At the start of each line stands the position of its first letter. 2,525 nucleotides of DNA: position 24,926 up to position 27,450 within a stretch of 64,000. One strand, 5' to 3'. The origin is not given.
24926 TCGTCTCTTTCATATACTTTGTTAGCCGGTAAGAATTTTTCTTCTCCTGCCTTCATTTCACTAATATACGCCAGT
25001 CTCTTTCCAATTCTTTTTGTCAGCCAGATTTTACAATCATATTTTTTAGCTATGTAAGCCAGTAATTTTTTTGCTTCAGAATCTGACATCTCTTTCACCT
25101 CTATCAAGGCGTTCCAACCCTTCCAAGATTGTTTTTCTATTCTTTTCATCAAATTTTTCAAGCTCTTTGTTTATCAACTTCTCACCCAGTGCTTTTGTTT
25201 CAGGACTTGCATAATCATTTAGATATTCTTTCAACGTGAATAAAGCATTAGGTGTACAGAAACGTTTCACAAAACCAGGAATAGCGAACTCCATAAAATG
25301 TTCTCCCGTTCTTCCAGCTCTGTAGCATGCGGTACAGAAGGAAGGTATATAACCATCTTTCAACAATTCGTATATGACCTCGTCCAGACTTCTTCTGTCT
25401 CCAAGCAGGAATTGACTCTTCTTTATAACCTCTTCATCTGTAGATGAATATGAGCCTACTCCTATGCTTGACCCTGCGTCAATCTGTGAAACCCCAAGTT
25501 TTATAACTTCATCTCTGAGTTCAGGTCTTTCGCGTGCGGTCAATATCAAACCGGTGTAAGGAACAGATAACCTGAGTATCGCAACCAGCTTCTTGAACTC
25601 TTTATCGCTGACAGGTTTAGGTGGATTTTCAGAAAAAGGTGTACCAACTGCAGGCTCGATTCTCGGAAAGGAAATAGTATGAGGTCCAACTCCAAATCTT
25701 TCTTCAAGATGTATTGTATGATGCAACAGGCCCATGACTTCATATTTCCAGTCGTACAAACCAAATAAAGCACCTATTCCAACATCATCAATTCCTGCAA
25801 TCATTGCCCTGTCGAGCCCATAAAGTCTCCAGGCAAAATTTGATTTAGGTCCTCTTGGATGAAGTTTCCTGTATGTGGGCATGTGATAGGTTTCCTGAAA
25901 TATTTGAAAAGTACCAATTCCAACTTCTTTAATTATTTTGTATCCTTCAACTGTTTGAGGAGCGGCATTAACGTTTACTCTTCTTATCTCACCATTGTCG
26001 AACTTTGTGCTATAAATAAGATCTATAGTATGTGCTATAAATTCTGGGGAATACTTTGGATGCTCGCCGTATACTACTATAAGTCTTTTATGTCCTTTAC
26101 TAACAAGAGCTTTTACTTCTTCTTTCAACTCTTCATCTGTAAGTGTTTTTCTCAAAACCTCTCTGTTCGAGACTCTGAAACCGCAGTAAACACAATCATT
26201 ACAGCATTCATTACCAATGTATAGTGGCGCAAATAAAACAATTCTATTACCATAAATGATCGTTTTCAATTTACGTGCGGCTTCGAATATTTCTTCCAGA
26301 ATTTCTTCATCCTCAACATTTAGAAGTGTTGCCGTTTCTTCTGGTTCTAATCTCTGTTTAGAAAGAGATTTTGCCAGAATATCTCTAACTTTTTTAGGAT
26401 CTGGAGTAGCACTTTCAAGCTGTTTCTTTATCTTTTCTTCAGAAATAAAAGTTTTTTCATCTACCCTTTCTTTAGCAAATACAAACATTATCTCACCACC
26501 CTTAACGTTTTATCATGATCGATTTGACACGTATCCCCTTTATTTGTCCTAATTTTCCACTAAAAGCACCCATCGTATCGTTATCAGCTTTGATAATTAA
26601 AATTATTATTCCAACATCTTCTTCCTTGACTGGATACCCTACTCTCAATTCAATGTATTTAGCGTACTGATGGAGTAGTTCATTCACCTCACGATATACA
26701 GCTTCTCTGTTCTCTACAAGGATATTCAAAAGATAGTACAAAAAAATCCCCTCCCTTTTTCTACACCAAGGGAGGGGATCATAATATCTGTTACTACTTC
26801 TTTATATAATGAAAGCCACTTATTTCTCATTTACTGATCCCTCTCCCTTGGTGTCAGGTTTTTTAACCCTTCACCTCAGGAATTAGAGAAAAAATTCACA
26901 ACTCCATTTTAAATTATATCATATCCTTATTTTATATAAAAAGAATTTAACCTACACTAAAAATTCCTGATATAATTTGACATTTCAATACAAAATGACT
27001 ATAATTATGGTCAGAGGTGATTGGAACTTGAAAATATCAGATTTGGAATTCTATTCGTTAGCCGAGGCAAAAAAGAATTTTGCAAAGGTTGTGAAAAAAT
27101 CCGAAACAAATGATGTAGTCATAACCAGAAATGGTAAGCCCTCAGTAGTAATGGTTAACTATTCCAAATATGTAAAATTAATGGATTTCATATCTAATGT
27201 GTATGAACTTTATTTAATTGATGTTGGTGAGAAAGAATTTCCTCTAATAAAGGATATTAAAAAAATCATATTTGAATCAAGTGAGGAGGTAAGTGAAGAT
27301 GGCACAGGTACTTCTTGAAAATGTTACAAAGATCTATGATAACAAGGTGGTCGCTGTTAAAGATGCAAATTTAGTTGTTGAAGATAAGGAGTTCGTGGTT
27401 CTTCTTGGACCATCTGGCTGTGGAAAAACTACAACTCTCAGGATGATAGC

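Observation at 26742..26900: Mutually exclusive terminator and antiterminator structures directly abutting the start codon of the hydG/hydE operon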

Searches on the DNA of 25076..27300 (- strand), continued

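Call 100: search_rna_families(source=L161, start=250, end=720, threshold=evalue, max_evalue=10, show_alignments=2)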
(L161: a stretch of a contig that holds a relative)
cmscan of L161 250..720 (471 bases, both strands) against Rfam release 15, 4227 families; matches with E-value up to 10: 5.
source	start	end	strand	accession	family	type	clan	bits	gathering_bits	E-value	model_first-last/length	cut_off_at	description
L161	321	346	-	RF00932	mir-471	Gene; miRNA;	-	17.7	80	0.77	21-46/66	no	mir-471 microRNA precursor family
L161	428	558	+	RF00557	L10_leader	Cis-reg; leader;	-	17.3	44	1.7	27-138/138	no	Ribosomal protein L10 leader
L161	448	516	+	RF02788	snoTBR6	Gene; snRNA; snoRNA; CD-box;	-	17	37.6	2.3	1-83/83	no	Small nucleolar RNA TBR6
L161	490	549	+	RF00071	SNORD73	Gene; snRNA; snoRNA; CD-box;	-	16.8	42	5.3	1-72/72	no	Small nucleolar RNA SNORD73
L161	425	441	-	RF00192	BLV_package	Cis-reg;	-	11.6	70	7.1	3-19/55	no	Bovine leukaemia virus RNA packaging signal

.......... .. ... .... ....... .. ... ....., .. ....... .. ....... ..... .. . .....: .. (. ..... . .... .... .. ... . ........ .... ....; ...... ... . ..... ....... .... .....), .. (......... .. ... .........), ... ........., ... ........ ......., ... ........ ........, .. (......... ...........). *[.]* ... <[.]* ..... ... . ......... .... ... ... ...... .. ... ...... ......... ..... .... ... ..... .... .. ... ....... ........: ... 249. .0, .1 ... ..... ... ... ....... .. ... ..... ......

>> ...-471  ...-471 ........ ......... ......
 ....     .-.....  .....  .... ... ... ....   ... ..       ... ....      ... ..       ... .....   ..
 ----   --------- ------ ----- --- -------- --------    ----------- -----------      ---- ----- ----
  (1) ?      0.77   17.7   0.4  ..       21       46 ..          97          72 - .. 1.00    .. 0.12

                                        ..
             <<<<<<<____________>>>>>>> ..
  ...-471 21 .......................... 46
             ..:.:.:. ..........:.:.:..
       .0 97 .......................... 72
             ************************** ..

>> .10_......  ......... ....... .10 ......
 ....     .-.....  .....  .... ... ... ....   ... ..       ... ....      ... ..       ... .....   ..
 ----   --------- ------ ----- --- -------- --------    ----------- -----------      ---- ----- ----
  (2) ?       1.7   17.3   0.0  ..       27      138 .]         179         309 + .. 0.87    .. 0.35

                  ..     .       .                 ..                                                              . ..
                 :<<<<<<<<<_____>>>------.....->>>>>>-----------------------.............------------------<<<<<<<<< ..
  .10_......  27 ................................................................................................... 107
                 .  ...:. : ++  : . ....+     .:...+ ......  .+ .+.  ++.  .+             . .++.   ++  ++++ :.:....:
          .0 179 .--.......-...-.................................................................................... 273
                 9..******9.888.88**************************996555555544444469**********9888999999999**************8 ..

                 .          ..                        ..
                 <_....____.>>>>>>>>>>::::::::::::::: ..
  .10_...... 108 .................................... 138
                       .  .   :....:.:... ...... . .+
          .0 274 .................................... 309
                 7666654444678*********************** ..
